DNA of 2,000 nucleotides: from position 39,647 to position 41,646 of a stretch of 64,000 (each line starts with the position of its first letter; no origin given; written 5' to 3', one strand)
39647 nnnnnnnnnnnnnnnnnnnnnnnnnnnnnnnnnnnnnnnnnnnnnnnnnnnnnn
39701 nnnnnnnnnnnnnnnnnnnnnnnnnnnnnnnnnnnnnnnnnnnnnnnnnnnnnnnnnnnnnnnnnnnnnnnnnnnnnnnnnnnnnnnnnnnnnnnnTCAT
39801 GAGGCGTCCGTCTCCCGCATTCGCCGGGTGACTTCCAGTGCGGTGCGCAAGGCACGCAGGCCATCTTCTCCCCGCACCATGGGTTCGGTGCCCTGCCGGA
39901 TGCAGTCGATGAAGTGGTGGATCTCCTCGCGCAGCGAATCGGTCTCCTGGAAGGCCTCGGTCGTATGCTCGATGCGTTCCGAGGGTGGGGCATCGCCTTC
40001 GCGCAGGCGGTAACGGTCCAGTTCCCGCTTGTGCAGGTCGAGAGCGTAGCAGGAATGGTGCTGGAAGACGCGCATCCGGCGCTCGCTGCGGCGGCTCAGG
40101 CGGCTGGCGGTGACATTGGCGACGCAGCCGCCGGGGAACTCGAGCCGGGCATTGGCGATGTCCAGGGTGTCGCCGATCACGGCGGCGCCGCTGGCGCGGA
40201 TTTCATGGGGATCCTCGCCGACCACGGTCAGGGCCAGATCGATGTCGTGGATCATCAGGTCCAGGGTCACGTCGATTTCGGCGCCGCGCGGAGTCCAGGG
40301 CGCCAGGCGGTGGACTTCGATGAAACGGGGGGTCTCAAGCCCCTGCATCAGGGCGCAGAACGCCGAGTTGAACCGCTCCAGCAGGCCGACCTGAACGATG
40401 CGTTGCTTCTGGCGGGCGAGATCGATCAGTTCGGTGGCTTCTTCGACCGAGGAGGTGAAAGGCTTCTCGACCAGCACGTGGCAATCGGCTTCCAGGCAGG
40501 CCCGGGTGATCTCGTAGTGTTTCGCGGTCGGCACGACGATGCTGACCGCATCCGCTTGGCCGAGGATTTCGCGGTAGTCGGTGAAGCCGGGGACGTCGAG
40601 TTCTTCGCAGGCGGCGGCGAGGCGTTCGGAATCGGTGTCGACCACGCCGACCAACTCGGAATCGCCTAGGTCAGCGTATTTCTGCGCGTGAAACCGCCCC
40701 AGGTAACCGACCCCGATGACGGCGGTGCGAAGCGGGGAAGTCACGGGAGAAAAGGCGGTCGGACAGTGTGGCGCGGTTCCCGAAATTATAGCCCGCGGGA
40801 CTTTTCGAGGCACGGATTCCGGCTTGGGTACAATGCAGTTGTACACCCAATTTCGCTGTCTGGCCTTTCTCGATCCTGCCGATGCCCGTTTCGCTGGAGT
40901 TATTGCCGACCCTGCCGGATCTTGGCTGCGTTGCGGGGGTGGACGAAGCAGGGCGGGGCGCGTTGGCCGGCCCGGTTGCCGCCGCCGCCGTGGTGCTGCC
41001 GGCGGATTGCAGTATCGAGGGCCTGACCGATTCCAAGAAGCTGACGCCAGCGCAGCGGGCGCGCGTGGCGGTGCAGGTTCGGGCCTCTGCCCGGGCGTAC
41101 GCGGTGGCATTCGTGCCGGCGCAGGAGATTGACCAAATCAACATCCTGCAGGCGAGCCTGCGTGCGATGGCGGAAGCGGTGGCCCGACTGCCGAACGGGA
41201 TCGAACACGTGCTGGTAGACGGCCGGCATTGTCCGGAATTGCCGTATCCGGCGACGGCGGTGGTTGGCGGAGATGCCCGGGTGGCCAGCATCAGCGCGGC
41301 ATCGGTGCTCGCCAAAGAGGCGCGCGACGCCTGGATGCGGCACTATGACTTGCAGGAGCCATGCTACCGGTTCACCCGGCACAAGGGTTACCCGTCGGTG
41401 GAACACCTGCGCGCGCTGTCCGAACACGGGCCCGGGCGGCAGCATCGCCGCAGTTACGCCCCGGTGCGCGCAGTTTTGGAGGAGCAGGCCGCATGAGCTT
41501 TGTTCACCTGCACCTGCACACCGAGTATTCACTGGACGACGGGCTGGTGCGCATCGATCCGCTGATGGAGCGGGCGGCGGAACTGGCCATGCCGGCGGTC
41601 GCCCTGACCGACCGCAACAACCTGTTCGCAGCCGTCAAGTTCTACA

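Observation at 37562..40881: Inverted gnnA-gnnB-lpxB block: lipid A operon rearranged, and genes predicting a GlcN3N (2,3-diamino-glucose) lipid A backbone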

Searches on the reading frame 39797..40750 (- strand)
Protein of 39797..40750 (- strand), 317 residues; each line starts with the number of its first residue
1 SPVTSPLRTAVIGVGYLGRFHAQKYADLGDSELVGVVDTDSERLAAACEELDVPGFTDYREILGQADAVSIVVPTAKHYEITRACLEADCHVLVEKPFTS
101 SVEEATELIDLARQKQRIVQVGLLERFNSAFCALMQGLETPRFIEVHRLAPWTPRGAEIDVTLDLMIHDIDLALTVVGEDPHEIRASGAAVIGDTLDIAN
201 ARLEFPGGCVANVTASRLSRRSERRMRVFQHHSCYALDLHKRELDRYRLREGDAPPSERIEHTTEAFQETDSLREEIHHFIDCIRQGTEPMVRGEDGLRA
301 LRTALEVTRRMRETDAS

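Call 4: search_protein_families(library=ncbifam, proteins=[window:39797-40750:-], max_evalue=0.001)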
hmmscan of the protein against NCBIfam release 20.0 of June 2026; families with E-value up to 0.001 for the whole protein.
window:39797-40750:- (317 aa): 10 families
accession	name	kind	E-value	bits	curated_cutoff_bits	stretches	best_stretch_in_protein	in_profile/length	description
NF040723.1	UDP-GlcNAcDh_Arch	equivalog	3.8e-57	194.1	450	1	7-307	1-297/302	UDP-N-acetylglucosamine 3-dehydrogenase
TIGR04380.1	myo_inos_iolG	equivalog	3.7e-36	124.7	355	1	7-315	2-327/330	inositol 2-dehydrogenase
NF008607.0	PRK11579.1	subfamily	6.7e-15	54.9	330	1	7-146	5-145/346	oxidoreductase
NF041392.1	XylDh_Gfo6_Halo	equivalog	3.9e-14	52.2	350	1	6-116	16-133/350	D-xylose 1-dehydrogenase Gfo6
NF052679.1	InsChiInosDhIolG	equivalog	8.5e-14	51.3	540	1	7-182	3-190/343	bifunctional inositol 2-dehydrogenase/D-chiro-inositol 1-dehydrogenase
NF007574.0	PRK10206.1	equivalog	5.2e-12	45.5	352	1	57-145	55-145/345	oxidoreductase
NF058561.1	BT_2158_fam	equivalog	1.3e-10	40.5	750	1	7-155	36-186/487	glycoside 3-dehydrogenase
NF052479.1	LevoglcsnDh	equivalog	7.7e-09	34.7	650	1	7-121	4-129/386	levoglucosan dehydrogenase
NF058563.1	BT_2159_fam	equivalog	4e-06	26.1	650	1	8-131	2-127/350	disaccharide 3-dehydrogenase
TIGR01761.1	thiaz-red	subfamily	0.00014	21.5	188.8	1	29-182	27-177/350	thiazolinyl imide reductase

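Call 5: search_protein_families(library=pfam, proteins=[window:39797-40750:-], max_evalue=0.001)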
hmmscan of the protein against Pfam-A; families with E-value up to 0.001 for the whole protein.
window:39797-40750:- (317 aa): 5 families
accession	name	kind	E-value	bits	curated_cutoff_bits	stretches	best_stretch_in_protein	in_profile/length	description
PF01408.29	GFO_IDH_MocA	-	3.2e-33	115.4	24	1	7-122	1-119/120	Oxidoreductase family, NAD-binding Rossmann fold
PF22725.1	GFO_IDH_MocA_C3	-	5.8e-11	42.9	27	1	161-229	45-117/124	GFO/IDH/MocA C-terminal domain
PF02894.22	GFO_IDH_MocA_C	-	1.7e-09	38.2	22.9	1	162-313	43-212/218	Oxidoreductase family, C-terminal alpha/beta domain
PF03435.24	Sacchrp_dh_NADP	-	2.1e-05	25.3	25.1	1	11-101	3-100/129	Saccharopine dehydrogenase NADP binding domain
PF07991.19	KARI_N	-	0.00093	19.2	20.6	0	9-84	7-79/165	Acetohydroxy acid isomeroreductase, NADPH-binding domain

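Call 6: search_solved_structures(query=window:39797-40750:-, max_evalue=1e-10, show_alignments=1)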
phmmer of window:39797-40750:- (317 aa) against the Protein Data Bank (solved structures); distinct sequences matched with E-value up to 1e-10: 18.
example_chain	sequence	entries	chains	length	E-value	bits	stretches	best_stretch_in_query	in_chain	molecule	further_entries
7bvj_A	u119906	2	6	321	5.7e-63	216.4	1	7-308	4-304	Oxidoreductase, NAD-binding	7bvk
3ezy_A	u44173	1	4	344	7.7e-24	88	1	7-309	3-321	Dehydrogenase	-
3cea_A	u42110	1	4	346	4.2e-18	69.1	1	5-305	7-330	Myo-inositol 2-dehydrogenase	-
4hkt_A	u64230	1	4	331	2.2e-17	66.8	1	7-312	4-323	Inositol 2-dehydrogenase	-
5a02_A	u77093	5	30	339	4.2e-16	62.6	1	7-313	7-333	ALDOSE-ALDOSE OXIDOREDUCTASE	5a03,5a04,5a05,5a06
1tlt_A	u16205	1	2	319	1e-15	61.3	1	6-309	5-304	PUTATIVE OXIDOREDUCTASE (VIRULENCE FACTOR mviM HOMOLOG)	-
3uuw_A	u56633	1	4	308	9e-15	58.2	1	30-304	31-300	Putative oxidoreductase with NAD(P)-binding Rossmann-fold domain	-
3c1a_A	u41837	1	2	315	4.5e-14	55.9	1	4-191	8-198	Putative oxidoreductase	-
3e82_A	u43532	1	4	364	1.6e-13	54.1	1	7-140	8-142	Putative oxidoreductase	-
3e18_A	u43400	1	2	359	7.8e-13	51.8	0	9-149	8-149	oxidoreductase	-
8w9s_A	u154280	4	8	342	3.8e-12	49.6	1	6-179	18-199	NADH-dependent dihydrogenase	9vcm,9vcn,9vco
3ec7_A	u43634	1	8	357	1.1e-11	48.1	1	7-183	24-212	Putative Dehydrogenase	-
7xr9_A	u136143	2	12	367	1.4e-11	47.7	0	6-137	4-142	DgpA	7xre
4mie_A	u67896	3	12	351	1.8e-11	47.4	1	7-172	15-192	Inositol 2-dehydrogenase/D-chiro-inositol 3-dehydrogenase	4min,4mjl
4mio_A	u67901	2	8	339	2e-11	47.2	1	8-172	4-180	Inositol 2-dehydrogenase/D-chiro-inositol 3-dehydrogenase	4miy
3q2i_A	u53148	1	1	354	9.9e-11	44.9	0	6-148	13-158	dehydrogenase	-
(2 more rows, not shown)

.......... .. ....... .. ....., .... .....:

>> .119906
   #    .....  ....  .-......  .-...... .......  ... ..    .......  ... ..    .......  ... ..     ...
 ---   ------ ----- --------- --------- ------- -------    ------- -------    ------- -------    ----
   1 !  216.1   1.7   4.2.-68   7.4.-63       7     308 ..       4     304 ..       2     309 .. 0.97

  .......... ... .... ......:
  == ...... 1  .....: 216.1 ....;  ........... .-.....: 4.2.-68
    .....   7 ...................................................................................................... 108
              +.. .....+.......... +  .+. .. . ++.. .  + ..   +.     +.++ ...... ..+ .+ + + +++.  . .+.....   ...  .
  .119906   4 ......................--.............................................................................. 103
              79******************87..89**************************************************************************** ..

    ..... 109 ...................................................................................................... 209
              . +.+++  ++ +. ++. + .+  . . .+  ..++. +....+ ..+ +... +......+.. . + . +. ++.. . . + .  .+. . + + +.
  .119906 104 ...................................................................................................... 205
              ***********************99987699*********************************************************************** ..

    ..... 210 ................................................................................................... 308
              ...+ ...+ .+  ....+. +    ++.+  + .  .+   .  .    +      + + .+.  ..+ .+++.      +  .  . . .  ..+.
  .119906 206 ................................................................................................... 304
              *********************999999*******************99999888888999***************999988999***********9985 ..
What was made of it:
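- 39797..40744 (-): gnnA: NAD-dependent UDP-GlcNAc 3-dehydrogenase of the Gfo/Idh/MocA family. First gene of the operon. The best solved relative is 7bvj, at 216 bits over residues 7-308; the next hit scores 88 bits and WlbA 3q2i scores 45 bits (call 6).
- On GnnA (UDP-GlcNAc 3-dehydrogenase for lipid A): GVGYLG and LVEKPF align with 7bvj GVGHLG and LIEKPF (call 6). 7bvj scores 216 bits, the next structure 88 bits and WlbA 3q2i 45 bits (call 6).
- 7bvj 216 bits against 88 bits for the next structure and 45 bits for WlbA (call 6). The oxidoreductase is far closer to GnnA than to WlbA (216 against 45 bits, call 6).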

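Call 9: find_homologous_proteins(query=window:39797-40750:-, max_evalue=1e-20)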
Query window:39797-40750:- (317 aa): 8000 proteins with E <= 1e-20 among 8000 candidates; the best 120 are listed.
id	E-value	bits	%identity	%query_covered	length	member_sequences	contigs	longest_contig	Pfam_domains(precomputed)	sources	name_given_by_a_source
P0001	3.2e-200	682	97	99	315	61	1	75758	PF01408.29,PF22725.2,PF02894.23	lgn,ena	-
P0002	2.0e-196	669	96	99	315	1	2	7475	PF01408.29,PF22725.2,PF02894.23,PF03435.25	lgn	-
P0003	6.1e-189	645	92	99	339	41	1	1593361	PF01408.29,PF22725.2,PF02894.23,PF03435.25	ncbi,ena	-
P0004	1.0e-184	631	89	99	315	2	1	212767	PF01408.29,PF22725.2,PF02894.23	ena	-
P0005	1.8e-183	627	90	99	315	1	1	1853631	PF01408.29,PF22725.2,PF02894.23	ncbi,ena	-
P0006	4.6e-179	612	88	99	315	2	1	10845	PF01408.29,PF22725.2,PF02894.23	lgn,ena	-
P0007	1.9e-173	594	86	98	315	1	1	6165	PF01408.29,PF22725.2,PF02894.23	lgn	-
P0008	1.6e-171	588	87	96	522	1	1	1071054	PF01408.29,PF22725.2,PF02894.23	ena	-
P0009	6.9e-164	563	81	98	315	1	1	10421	PF01408.29,PF22725.2,PF02894.23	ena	-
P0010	7.6e-163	559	79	98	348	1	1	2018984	PF01408.29,PF22725.2,PF02894.23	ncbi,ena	-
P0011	6.4e-158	543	78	98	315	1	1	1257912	PF01408.29,PF22725.2,PF02894.23,PF03807.24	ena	-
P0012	7.0e-157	540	79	97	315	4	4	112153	PF01408.29,PF22725.2,PF02894.23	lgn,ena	-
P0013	1.1e-147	509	73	98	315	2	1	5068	PF01408.29,PF22725.2,PF02894.23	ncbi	-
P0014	8.6e-146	503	73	98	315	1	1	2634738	PF01408.29,PF22725.2,PF02894.23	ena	-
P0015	6.1e-145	500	71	99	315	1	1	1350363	PF01408.29,PF22725.2,PF02894.23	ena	-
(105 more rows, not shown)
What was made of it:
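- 39797..40744 (-): A 315-aa length matches its relatives (call 9).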

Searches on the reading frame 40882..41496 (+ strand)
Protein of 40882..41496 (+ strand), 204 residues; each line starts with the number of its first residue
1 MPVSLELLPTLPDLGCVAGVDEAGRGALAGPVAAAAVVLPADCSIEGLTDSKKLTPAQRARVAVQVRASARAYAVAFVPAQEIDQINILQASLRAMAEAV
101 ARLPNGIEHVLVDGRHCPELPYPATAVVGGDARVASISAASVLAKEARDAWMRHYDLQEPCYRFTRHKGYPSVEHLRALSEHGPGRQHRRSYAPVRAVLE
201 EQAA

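Call 4: search_protein_families(library=ncbifam, proteins=[window:40882-41496:+], max_evalue=0.001)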
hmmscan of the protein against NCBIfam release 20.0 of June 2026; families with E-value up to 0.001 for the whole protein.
window:40882-41496:+ (204 aa): 10 families
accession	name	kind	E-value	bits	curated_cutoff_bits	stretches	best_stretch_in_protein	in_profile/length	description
NF000596.1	PRK00015.1-4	equivalog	8.4e-67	224.6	251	1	17-200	2-185/186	ribonuclease HII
NF000595.1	PRK00015.1-3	equivalog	5.5e-66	222.2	167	1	16-197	3-186/188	ribonuclease HII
NF000594.1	PRK00015.1-1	equivalog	2.1e-65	220.9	243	1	15-197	69-250/251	ribonuclease HII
NF000598.1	PRK00015.2-2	equivalog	9.8e-55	185.4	273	1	14-195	19-203/203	ribonuclease HII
NF010538.0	PRK13926.1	equivalog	2.5e-53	181.4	285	1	16-203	23-209/213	ribonuclease HII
NF010537.0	PRK13925.1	equivalog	5.8e-53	179.5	252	1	16-195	11-195/200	ribonuclease HII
NF000600.1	PRK00015.2-4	equivalog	3.4e-49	167.3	364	1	13-196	26-211/212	ribonuclease HII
NF011119.0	PRK14550.1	equivalog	6.4e-18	65.5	350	1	17-198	2-191/204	ribonuclease HII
TIGR00729.1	TIGR00729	equivalog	3e-16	60.1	123.3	1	17-172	1-173/207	ribonuclease HII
TIGR00716.1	rnhC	equivalog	0.0009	18.7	161.2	0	13-110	79-187/284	ribonuclease HIII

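Call 5: search_protein_families(library=pfam, proteins=[window:40882-41496:+], max_evalue=0.001)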
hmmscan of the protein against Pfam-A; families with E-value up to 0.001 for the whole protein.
window:40882-41496:+ (204 aa): 1 family
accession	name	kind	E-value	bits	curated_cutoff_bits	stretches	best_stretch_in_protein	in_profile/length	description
PF01351.25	RNase_HII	-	9.1e-36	124.1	25.8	1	18-194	1-198/199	Ribonuclease HII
